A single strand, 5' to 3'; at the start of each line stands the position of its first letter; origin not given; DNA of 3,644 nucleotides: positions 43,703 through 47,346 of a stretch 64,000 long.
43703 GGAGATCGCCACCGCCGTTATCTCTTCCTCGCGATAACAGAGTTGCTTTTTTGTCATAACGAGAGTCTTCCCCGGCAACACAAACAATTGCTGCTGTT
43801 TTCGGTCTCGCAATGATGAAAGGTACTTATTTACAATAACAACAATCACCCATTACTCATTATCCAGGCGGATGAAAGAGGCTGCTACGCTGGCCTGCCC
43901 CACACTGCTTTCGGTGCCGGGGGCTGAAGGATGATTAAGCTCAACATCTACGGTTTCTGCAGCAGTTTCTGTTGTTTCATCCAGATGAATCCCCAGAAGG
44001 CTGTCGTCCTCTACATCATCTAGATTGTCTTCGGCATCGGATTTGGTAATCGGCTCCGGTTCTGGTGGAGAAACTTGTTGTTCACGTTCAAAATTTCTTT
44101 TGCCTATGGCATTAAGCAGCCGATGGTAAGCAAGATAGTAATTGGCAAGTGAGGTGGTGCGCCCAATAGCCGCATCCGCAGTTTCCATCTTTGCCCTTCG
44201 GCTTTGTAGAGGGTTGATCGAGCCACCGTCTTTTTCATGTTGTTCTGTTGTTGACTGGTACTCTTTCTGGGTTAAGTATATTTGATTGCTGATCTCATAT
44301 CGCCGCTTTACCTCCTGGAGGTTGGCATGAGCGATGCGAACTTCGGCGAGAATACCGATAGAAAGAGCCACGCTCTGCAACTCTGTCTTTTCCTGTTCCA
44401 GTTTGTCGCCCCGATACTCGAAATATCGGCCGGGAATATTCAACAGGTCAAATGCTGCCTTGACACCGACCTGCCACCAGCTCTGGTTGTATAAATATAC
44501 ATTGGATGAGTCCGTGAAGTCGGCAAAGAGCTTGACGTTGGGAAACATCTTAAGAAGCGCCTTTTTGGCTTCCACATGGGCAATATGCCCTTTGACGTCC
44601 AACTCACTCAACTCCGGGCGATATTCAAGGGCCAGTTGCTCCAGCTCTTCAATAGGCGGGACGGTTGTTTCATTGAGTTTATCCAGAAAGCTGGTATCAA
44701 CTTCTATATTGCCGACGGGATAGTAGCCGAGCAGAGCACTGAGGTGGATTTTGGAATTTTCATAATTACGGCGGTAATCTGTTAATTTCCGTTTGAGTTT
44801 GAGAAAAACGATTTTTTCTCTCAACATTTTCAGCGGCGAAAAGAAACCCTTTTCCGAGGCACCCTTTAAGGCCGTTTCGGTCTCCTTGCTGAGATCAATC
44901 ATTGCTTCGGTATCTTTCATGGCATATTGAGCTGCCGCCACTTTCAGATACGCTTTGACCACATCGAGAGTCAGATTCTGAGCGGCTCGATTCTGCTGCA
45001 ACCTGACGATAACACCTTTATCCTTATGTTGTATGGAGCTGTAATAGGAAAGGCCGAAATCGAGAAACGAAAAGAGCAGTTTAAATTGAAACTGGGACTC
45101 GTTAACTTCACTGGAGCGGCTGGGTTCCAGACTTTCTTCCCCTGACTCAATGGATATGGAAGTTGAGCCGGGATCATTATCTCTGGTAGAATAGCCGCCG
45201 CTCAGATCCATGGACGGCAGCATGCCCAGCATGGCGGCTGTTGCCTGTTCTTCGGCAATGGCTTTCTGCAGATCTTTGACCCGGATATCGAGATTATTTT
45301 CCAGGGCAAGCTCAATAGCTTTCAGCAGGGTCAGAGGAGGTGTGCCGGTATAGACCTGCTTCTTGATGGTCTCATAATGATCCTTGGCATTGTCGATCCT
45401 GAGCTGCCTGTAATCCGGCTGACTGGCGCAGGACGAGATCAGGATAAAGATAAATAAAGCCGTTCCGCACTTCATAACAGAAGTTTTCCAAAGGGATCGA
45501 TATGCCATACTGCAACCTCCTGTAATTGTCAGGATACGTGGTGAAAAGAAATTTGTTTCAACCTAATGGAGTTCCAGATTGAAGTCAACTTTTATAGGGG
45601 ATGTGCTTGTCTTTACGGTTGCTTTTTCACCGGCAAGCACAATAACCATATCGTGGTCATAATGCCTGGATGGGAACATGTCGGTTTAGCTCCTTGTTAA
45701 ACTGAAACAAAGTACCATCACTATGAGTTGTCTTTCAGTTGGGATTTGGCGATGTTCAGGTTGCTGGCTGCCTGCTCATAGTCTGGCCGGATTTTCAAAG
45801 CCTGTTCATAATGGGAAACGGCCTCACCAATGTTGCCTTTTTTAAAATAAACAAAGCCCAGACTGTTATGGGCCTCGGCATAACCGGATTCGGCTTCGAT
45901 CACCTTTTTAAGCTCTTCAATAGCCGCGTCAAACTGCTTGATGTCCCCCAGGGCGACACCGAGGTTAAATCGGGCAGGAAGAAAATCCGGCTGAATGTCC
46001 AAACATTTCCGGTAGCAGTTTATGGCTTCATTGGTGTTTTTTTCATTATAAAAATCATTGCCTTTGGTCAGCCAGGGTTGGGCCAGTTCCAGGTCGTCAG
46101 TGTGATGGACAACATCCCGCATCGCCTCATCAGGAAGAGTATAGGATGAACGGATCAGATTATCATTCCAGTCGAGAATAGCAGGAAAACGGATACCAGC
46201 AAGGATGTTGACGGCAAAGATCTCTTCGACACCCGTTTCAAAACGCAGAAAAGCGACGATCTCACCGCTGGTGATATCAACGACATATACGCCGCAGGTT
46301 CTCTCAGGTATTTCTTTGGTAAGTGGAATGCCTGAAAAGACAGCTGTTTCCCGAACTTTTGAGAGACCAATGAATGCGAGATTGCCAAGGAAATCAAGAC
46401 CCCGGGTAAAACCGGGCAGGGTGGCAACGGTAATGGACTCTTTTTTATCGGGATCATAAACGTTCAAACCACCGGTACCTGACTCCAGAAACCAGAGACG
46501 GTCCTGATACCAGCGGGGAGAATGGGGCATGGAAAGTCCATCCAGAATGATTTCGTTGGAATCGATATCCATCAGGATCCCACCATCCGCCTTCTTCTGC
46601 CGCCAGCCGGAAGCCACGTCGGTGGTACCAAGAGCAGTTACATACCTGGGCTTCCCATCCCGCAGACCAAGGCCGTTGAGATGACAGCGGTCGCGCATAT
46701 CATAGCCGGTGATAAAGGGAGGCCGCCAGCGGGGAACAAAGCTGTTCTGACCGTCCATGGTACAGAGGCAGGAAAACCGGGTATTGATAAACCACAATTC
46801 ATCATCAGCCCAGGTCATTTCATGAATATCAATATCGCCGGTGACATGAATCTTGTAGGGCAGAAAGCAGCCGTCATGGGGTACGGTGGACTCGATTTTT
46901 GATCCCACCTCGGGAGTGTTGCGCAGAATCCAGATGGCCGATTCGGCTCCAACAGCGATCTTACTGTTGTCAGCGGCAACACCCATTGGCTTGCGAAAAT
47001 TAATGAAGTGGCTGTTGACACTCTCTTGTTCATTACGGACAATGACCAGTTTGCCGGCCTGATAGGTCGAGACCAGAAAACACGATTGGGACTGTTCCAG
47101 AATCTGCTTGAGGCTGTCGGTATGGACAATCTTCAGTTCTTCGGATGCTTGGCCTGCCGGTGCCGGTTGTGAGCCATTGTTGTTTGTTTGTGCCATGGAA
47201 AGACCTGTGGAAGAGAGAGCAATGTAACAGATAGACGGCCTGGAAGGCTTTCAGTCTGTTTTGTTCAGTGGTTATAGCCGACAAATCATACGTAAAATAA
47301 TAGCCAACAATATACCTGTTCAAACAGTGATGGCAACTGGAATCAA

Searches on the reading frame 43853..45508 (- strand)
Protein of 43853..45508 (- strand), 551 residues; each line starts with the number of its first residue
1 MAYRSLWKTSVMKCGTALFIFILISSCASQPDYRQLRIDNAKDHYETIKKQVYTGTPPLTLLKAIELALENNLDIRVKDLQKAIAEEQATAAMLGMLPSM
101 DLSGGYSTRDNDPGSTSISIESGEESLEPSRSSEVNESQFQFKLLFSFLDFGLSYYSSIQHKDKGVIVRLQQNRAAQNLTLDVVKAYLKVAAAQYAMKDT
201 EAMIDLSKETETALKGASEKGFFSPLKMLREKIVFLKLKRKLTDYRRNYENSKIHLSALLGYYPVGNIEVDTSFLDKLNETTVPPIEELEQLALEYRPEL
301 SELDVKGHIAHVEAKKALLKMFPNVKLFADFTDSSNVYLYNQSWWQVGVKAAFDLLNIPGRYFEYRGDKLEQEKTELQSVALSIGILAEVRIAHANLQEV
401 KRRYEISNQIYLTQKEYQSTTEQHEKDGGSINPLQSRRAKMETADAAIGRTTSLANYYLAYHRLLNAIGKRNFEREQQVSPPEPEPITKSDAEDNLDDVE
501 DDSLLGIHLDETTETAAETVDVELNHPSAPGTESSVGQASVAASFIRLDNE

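Call 9: search_protein_families(library=pfam, proteins=[window:43853-45508:-], max_evalue=0.001)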
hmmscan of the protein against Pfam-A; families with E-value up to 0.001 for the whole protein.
window:43853-45508:- (551 aa): 1 family
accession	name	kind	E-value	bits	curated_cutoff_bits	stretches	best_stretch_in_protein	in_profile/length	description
PF02321.23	OEP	-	2.9e-32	112.4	22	2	62-261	2-187/187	Outer membrane efflux protein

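Call 21: search_protein_families(library=ncbifam, proteins=[window:43853-45508:-], max_evalue=0.01)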
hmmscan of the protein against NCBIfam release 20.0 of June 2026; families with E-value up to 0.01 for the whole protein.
window:43853-45508:- (551 aa): 4 families
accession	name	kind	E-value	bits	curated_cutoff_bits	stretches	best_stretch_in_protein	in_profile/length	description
TIGR01845.1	outer_NodT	subfamily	1.1e-12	47.5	210.05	1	61-335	59-321/460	efflux transporter outer membrane subunit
TIGR01844.1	type_I_sec_TolC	subfamily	2e-11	43.5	225.15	1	59-343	3-271/414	TolC family outer membrane protein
NF007002.0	PRK09465.1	equivalog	3.2e-05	22.7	495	2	61-198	26-147/460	outer membrane channel protein TolC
NF047721.1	ToxDrgExpTdeA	equivalog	0.0025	16.8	550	1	176-334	158-314/455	toxin/drug exporter TdeA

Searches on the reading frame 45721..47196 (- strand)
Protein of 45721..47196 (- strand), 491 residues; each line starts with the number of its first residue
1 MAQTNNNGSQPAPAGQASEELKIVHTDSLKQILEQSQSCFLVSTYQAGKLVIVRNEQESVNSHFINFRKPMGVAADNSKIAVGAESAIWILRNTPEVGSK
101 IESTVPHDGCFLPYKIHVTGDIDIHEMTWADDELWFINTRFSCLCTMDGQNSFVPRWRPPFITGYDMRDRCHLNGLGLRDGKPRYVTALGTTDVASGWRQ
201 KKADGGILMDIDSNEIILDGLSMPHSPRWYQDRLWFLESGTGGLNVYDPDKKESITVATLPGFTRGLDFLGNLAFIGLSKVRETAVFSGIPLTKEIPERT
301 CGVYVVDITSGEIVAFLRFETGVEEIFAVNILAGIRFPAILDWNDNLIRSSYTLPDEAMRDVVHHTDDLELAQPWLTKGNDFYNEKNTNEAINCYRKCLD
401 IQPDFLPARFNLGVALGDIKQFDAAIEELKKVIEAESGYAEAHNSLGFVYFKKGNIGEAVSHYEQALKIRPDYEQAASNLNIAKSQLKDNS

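Call 9: search_protein_families(library=pfam, proteins=[window:45721-47196:-], max_evalue=0.001)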
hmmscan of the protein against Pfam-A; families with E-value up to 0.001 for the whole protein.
window:45721-47196:- (491 aa): 16 families
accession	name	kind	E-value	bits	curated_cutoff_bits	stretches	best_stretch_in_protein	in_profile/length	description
PF16261.11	DUF4915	-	5e-126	420.6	35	1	29-341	3-316/316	Domain of unknown function (DUF4915)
PF00515.34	TPR_1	-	6.6e-22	76.8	27.8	2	440-473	1-34/34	Tetratricopeptide repeat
PF13414.12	TPR_11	-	2e-20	72.6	26.8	3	421-454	9-42/42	TPR repeat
PF07719.23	TPR_2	-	7.2e-19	66.7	27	2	440-473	1-34/34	Tetratricopeptide repeat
PF13181.12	TPR_8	-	3.4e-18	64.6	25.7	1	440-473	1-34/34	Tetratricopeptide repeat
PF14559.12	TPR_19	-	1e-11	45.4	25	2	420-477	5-62/68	Tetratricopeptide repeat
PF13424.12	TPR_12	-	3.1e-10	40.5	30.1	1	440-478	3-47/77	Tetratricopeptide repeat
PF13431.12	TPR_17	-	3.5e-10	39.8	24.4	0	394-427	1-34/34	Tetratricopeptide repeat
PF24575.1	TPR_Slam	-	8.6e-10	39.4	35.2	1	379-427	54-102/104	Surface lipoprotein assembly modifier, N-terminal TPR repeats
PF13432.12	TPR_16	-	2.2e-07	31.6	32.7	1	411-473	2-64/65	Tetratricopeptide repeat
PF13374.12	TPR_10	-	2.3e-07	31.1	27.5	0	444-470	6-32/42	Tetratricopeptide repeat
PF13428.12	TPR_14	-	2.4e-07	31.2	23.5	0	441-477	2-38/44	Tetratricopeptide repeat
PF13174.12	TPR_6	-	4.2e-06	27.5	26.3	0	408-434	2-28/33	Tetratricopeptide repeat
PF23914.1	TPR_CcmH_CycH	-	2.6e-05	24.6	42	1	372-472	50-153/158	Cytochrome c-type biogenesis protein H TPR domain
PF25063.1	ARM_TT21_C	-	0.00026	21.4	35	0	420-470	109-159/209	Tetratricopeptide repeat protein 21 C-terminal ARM domain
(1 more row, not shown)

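Call 21: search_protein_families(library=ncbifam, proteins=[window:45721-47196:-], max_evalue=0.01)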
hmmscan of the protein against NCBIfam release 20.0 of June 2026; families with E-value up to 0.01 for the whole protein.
window:45721-47196:- (491 aa): 23 families
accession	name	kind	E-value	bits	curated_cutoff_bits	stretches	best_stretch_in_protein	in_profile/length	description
TIGR03032.1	TIGR03032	hypoth_equivalog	2.2e-121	405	251.5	1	22-350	2-331/335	TIGR03032 family protein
TIGR02917.1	PEP_TPR_lipo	equivalog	1.2e-13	49.8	312.2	1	420-480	445-505/899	XrtA/PEP-CTERM system TPR-repeat protein PrsT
NF033762.1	social_mot_Tgl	equivalog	3e-13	49.7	225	2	409-481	34-107/252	social motility TPR repeat lipoprotein Tgl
NF040959.1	MamA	equivalog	6.8e-13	48.5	200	1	382-486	81-185/204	magnetosome protein MamA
NF033758.1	gliding_GltE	equivalog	8.6e-12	44.7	225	1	379-489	229-339/411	adventurous gliding motility TPR repeat lipoprotein GltE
NF047507.1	TPR_BatC_Lepto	exception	2.8e-10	40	175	1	378-482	30-138/214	TPR repeat-containing protein BatC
TIGR02521.1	type_IV_pilW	equivalog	2e-08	34.1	154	1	409-479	34-104/234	type IV pilus biogenesis/stability protein PilW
NF047371.1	FlcA_CTERM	equivalog_domain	1.4e-06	27.1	300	1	381-472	448-539/646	periplasmic flagellar collar protein FlcA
NF033920.0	C39_PA2778_fam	equivalog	2.1e-06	27.3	150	1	373-433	191-251/255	PA2778 family cysteine peptidase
NF047558.1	TPR_END_plus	domain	1.8e-05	24.5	32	0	408-441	1-34/56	TPR end-of-group domain-containing protein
NF008391.2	PRK11189.1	equivalog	6.9e-05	22.5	250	0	433-483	92-142/297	lipoprotein NlpI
NF008756.0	PRK11788.1-4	equivalog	0.00011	21.3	474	1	364-470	172-279/389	lipopolysaccharide assembly protein LapB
NF053520.1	HK_Porph_FimS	equivalog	0.00014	20.3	600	1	431-485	155-213/618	sensor histidine kinase FimS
NF041054.1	WAxxUGC_long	equivalog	0.00015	21.2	300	0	337-404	240-308/354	ResA-like WAxxUGC motif-containing protein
TIGR03939.1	PGA_TPR_OMP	equivalog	0.0002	19.7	366.65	1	384-488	98-202/800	poly-beta-1,6 N-acetyl-D-glucosamine export porin PgaA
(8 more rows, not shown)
